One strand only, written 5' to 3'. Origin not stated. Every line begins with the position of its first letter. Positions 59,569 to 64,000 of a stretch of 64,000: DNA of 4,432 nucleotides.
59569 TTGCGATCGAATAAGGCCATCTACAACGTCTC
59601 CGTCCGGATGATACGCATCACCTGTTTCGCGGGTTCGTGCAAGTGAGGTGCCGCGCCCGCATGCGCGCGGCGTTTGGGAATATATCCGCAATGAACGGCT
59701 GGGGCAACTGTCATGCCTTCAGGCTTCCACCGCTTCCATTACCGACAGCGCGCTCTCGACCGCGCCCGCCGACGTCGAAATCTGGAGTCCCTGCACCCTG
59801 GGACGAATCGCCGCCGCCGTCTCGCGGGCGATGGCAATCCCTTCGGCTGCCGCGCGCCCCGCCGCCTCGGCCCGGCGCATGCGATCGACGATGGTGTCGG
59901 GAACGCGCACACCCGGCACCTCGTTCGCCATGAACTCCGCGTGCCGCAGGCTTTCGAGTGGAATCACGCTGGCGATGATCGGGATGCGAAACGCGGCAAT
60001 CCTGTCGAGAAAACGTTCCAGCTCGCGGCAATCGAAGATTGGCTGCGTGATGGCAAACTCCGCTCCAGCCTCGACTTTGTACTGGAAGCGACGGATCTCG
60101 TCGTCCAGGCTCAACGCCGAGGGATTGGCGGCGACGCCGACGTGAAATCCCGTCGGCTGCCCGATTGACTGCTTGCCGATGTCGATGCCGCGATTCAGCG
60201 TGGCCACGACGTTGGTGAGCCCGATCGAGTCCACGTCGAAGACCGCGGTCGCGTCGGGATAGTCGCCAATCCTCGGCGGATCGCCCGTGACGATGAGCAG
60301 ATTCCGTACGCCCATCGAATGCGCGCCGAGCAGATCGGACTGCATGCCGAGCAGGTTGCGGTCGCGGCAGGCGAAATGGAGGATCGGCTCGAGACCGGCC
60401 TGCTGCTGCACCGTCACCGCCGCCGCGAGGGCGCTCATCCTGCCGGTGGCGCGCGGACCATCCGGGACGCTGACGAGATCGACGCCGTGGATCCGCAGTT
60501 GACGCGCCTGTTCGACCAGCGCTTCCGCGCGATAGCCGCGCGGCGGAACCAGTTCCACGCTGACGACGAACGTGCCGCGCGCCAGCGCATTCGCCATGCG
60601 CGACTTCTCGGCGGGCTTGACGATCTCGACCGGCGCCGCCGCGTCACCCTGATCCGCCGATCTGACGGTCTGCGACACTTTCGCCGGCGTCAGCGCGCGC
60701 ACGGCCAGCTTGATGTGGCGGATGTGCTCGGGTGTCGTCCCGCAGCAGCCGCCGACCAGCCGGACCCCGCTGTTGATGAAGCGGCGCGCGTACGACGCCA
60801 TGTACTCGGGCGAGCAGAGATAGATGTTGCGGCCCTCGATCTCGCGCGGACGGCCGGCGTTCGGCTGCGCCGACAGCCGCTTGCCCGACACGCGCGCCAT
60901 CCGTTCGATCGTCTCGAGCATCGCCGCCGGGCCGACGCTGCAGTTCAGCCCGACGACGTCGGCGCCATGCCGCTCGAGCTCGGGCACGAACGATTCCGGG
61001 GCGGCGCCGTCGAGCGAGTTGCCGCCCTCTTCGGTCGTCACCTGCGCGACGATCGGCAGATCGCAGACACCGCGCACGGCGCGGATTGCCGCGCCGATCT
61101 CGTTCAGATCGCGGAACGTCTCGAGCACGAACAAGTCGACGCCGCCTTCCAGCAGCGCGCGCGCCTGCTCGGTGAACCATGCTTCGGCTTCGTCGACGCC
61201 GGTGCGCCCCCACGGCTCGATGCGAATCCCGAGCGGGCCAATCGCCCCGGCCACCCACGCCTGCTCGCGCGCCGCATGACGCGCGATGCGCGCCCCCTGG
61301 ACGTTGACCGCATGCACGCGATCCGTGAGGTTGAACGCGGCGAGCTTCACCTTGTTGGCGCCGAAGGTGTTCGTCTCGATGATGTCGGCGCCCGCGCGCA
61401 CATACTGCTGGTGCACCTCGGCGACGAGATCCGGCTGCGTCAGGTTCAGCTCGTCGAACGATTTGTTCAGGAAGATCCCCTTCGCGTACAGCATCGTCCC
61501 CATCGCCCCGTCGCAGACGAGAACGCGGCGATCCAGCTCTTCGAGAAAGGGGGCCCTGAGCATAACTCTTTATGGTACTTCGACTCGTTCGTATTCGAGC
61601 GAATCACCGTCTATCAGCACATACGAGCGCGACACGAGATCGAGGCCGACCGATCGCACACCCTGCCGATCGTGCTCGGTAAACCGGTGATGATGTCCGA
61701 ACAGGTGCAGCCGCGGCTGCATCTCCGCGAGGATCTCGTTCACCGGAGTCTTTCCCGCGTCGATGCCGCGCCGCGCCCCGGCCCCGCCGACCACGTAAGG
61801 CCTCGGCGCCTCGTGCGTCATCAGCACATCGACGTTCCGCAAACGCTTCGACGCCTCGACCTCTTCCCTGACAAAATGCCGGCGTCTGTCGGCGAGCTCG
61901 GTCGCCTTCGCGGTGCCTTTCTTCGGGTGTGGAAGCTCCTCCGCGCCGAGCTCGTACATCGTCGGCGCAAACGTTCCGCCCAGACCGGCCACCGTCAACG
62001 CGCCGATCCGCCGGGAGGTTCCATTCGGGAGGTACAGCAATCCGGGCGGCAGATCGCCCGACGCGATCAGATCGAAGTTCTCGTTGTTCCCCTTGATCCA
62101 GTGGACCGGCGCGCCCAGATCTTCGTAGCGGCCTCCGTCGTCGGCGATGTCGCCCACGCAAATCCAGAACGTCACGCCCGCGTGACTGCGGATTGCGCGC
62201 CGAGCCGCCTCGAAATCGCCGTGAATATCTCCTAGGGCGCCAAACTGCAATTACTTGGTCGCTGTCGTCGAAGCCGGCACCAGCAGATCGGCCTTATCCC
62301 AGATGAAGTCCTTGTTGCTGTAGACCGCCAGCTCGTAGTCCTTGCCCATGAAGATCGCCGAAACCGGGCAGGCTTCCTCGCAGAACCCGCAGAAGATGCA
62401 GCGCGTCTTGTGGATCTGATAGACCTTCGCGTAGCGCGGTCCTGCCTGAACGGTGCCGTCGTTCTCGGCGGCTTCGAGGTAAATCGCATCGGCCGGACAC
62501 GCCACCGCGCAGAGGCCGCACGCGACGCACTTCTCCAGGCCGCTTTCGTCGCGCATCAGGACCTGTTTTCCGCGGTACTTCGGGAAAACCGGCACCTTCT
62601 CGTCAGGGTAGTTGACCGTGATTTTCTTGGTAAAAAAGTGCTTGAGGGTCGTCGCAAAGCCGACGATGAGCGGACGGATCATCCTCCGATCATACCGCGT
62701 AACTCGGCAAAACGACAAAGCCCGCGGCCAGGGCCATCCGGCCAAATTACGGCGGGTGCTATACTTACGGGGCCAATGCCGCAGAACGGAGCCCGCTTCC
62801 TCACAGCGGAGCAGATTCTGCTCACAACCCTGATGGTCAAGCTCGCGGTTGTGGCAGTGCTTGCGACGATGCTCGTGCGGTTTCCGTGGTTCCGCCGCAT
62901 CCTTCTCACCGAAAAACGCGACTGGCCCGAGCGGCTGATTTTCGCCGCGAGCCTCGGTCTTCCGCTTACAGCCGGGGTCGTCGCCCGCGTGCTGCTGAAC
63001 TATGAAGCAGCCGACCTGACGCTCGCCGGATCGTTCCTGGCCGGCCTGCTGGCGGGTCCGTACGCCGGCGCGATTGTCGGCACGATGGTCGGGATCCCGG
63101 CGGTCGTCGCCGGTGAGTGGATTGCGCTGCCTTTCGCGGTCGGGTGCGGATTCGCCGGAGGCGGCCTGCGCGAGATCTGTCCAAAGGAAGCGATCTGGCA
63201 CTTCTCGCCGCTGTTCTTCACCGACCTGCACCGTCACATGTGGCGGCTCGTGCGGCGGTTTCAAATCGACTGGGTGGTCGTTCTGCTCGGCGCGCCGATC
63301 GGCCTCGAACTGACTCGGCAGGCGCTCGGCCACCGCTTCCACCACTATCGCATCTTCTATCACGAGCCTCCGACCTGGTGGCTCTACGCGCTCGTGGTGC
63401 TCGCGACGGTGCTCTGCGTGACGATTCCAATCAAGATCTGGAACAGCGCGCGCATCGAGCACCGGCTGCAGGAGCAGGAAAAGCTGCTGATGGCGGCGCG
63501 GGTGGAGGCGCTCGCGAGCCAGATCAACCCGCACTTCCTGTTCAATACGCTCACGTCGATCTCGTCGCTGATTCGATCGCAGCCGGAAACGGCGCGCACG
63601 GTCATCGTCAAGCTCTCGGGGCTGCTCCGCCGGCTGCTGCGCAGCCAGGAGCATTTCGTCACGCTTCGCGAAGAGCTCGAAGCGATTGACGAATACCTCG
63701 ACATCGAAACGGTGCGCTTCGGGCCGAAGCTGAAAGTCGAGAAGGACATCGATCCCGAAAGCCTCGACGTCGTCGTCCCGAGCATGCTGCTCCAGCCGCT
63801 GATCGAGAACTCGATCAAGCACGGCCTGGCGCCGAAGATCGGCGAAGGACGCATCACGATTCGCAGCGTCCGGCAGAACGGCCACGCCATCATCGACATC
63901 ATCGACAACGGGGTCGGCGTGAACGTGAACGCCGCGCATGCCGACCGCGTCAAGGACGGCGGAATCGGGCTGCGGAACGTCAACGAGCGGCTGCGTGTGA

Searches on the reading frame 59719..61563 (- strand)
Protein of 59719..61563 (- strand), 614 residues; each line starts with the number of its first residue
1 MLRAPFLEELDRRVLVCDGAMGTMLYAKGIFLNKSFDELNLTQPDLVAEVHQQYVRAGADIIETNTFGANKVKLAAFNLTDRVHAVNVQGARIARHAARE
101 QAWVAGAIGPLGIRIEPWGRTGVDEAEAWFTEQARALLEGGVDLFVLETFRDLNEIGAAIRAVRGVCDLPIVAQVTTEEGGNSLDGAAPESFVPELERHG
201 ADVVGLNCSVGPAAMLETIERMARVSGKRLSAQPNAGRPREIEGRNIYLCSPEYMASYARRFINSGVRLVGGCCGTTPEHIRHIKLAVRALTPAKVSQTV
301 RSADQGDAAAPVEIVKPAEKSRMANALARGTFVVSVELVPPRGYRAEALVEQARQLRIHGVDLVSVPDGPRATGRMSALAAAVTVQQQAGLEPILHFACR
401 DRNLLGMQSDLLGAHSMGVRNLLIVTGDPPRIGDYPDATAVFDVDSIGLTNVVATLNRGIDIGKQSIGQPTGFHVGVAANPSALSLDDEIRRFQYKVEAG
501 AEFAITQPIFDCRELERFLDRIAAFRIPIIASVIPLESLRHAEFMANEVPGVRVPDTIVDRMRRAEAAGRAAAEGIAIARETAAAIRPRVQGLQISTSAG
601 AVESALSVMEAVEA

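Call 36: search_protein_families(library=pfam, proteins=[window:59719-61563:-], max_evalue=0.00001)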
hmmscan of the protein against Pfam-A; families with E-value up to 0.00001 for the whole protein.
window:59719-61563:- (614 aa): 2 families
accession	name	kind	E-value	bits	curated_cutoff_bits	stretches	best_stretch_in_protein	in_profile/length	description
PF02574.22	S-methyl_trans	-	6.4e-75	253.1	22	1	15-287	1-282/283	Homocysteine S-methyltransferase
PF02219.23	MTHFR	-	2.8e-36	125.8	24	1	323-580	2-252/287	Methylenetetrahydrofolate reductase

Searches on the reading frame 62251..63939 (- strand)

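Call 36: search_protein_families(library=pfam, proteins=[window:62251-63939:-], max_evalue=0.00001)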
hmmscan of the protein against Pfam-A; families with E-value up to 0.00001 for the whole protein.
window:62251-63939:- (562 aa): 8 families
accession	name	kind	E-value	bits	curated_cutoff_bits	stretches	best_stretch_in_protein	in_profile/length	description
PF00037.32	Fer4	-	2.8e-14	52.7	21.1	2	508-529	2-23/24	4Fe-4S binding domain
PF12838.12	Fer4_7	-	1.8e-10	41.5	27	1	470-528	1-52/52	4Fe-4S dicluster domain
PF13187.11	Fer4_9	-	1.6e-07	31.7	27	1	470-529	1-52/52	4Fe-4S dicluster domain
PF12837.12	Fer4_6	-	1.1e-06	28.8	25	0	469-486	7-24/24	4Fe-4S binding domain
PF12797.12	Fer4_2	-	2.3e-06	27.6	24.5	0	468-483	7-22/22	4Fe-4S binding domain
PF13534.11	Fer4_17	-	2.7e-06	28.3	22.2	0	465-484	40-59/61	4Fe-4S dicluster domain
PF13237.11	Fer4_10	-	3.9e-06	27.1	25.5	0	468-525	6-53/53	4Fe-4S dicluster domain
PF14697.11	Fer4_21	-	4.2e-06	27.2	35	0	469-531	6-59/59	4Fe-4S dicluster domain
